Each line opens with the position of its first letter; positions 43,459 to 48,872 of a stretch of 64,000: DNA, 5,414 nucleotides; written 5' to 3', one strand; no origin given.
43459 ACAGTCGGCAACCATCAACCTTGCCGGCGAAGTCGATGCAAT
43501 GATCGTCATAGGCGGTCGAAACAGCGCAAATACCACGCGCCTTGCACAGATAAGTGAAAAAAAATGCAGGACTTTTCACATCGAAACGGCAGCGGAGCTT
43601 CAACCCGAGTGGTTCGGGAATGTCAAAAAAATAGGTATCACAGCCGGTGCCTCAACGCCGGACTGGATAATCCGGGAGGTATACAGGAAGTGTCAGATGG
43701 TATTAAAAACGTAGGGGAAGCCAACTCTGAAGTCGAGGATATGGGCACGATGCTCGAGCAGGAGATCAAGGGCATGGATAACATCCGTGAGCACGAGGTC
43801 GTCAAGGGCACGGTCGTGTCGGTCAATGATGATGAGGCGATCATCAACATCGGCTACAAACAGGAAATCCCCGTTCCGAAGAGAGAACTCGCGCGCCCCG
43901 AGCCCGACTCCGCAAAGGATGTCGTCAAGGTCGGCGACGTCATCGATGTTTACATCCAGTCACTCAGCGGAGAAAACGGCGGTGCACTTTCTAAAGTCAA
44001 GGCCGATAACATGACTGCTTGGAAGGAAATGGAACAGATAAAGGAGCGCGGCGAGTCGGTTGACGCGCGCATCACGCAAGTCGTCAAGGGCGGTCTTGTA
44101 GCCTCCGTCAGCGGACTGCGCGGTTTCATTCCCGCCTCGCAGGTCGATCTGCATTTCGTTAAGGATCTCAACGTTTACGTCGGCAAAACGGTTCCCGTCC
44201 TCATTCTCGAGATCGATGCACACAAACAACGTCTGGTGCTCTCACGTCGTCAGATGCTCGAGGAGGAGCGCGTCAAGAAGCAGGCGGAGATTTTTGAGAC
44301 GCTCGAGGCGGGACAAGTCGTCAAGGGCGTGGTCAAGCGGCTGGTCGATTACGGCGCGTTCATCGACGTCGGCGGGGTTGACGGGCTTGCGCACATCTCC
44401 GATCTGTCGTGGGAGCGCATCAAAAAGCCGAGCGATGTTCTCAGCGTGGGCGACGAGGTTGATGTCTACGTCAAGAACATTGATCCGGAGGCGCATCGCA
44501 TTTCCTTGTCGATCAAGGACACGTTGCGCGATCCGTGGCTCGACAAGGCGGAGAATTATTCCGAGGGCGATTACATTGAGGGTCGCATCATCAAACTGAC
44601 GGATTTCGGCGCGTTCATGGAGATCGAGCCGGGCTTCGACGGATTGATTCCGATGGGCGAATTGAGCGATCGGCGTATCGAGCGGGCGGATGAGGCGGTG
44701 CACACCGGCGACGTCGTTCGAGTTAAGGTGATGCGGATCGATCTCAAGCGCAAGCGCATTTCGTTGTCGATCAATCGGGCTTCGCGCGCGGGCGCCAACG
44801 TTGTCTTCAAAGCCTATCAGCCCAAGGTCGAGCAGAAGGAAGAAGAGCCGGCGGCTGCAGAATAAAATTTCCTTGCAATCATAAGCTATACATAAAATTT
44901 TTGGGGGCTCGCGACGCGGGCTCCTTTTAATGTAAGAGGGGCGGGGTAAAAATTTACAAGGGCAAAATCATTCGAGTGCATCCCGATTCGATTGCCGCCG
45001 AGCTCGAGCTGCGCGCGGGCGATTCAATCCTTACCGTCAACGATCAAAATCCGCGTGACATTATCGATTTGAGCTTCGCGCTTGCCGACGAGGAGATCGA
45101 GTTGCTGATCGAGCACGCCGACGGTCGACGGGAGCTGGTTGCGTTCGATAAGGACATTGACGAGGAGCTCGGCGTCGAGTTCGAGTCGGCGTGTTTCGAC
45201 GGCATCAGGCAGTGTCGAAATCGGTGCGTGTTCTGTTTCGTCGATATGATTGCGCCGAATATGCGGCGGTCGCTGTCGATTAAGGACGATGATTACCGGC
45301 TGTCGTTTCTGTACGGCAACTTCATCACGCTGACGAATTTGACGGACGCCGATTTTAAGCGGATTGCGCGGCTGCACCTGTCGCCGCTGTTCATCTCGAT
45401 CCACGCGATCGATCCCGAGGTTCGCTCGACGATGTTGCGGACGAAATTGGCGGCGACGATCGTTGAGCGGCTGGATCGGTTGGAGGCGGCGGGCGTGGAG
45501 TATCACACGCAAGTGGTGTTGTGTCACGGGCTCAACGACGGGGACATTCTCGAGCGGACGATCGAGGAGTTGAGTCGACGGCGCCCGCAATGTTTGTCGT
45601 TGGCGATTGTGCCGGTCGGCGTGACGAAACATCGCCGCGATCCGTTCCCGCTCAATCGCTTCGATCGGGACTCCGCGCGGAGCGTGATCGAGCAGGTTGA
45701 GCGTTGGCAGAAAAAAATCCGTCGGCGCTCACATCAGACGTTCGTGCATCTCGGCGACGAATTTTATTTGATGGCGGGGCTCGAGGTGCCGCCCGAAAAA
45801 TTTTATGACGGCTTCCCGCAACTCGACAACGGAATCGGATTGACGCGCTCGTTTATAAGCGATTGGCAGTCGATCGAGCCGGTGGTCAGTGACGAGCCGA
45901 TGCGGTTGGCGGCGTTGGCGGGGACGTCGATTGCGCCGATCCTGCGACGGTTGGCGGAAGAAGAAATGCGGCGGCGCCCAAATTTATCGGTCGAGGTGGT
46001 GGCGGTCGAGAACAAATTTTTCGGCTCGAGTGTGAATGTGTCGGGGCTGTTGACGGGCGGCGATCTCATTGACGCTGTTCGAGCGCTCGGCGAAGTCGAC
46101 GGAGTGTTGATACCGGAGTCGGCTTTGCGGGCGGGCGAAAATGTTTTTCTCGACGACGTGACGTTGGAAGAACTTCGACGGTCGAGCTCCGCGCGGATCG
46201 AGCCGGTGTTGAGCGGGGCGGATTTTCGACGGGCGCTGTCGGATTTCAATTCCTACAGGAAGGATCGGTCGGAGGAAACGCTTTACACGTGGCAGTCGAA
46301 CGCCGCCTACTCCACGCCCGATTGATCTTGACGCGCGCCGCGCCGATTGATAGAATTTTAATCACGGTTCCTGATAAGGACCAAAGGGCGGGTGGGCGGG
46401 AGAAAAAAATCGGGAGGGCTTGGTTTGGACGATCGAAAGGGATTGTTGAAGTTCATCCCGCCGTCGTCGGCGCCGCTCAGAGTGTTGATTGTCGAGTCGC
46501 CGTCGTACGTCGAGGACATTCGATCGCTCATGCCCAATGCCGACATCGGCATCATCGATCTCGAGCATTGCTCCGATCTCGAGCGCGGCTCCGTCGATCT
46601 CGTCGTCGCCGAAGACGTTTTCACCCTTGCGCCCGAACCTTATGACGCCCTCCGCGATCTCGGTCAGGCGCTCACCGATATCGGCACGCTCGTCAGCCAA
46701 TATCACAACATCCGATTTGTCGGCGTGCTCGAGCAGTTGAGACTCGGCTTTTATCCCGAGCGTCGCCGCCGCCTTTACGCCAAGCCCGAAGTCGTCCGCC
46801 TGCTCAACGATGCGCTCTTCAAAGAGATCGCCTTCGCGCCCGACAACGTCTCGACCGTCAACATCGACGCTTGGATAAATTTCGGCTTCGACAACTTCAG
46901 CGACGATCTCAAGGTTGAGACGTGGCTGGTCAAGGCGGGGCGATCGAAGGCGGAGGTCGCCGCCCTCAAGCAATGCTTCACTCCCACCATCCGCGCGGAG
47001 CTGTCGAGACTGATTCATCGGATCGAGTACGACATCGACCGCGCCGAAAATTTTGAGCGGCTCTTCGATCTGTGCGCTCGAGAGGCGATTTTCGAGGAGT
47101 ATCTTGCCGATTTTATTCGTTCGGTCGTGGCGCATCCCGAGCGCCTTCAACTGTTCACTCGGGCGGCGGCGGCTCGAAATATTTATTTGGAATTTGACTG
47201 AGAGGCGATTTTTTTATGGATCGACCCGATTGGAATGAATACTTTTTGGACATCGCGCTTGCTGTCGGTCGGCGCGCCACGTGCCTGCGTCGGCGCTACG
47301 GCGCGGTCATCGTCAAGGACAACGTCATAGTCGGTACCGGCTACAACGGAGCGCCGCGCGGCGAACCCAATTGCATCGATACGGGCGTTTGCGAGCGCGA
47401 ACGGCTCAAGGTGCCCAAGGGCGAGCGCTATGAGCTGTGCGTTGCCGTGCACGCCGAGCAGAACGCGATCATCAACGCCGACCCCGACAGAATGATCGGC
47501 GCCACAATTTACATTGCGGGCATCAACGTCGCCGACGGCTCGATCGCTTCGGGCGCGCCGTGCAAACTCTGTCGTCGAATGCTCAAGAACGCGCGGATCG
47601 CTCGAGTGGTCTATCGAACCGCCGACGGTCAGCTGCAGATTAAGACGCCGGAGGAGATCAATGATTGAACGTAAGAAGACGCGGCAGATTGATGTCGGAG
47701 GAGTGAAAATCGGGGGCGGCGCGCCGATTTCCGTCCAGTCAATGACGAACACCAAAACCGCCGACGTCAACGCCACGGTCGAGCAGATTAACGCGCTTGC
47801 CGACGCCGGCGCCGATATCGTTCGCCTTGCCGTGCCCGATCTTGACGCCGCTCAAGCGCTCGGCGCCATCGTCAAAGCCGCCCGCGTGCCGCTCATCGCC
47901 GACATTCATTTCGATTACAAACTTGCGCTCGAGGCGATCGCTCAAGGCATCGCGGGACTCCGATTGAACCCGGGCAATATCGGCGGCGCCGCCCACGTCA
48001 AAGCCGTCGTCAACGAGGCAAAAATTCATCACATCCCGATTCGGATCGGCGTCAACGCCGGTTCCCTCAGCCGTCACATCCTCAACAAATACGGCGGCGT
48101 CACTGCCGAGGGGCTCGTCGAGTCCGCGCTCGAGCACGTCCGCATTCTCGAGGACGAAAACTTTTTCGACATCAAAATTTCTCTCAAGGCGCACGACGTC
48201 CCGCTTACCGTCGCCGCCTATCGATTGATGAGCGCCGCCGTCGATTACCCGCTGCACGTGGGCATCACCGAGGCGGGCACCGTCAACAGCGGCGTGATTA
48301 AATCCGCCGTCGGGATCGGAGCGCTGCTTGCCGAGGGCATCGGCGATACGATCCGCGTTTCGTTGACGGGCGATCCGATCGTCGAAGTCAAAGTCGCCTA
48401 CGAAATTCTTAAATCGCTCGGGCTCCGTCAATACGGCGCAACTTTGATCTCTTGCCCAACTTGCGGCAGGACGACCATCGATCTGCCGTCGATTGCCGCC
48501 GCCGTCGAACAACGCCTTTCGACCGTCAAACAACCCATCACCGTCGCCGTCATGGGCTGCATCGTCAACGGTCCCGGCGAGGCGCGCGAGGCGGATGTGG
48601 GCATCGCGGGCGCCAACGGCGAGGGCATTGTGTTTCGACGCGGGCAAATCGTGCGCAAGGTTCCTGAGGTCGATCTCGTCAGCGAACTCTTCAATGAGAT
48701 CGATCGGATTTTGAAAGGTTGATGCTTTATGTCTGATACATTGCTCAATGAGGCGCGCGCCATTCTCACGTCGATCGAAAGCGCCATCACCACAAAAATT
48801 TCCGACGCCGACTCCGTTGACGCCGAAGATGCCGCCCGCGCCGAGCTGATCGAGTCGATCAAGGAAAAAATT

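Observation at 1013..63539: Hyper-abundant 12-bp palindrome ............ scattered through coding sequence in all three reading phases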

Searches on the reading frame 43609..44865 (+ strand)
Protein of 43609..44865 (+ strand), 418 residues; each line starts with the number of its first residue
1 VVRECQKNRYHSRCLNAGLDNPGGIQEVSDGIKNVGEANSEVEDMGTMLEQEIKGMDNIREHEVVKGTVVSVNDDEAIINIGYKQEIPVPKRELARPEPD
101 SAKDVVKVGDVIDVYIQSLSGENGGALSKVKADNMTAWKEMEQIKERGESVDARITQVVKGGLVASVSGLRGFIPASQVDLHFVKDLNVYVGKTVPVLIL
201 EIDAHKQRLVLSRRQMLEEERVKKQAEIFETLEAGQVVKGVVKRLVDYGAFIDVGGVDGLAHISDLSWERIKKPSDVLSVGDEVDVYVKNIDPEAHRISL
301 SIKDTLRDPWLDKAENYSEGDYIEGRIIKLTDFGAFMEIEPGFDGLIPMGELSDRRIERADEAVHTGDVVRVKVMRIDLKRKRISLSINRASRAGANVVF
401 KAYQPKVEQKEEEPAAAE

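Call 32: search_protein_families(library=pfam, proteins=[window:43609-44865:+], max_evalue=0.001)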
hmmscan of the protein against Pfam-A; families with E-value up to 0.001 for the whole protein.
window:43609-44865:+ (418 aa): 4 families
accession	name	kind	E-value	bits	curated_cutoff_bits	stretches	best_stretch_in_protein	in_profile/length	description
PF00575.29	S1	-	6.2e-65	216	22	4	232-303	2-74/74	S1 RNA binding domain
PF23459.1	S1_RRP5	-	2.1e-20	73.5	27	2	318-387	2-71/72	RRP5 S1 domain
PF17092.11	PCB_OB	-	8e-07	30.3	27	0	60-115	30-96/111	Penicillin-binding protein OB-like domain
PF21710.3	Spt6_S1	-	2.8e-06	28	27.5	0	326-389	23-87/91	Spt6, S1/OB domain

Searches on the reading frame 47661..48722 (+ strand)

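Call 53: search_protein_families(library=pfam, proteins=[window:47661-48722:+], max_evalue=0.00001)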
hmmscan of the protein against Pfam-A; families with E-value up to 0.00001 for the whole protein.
window:47661-48722:+ (353 aa): 1 family
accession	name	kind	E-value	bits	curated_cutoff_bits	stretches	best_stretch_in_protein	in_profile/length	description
PF04551.19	GcpE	-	6.6e-152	505.9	32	1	7-348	1-342/343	GcpE protein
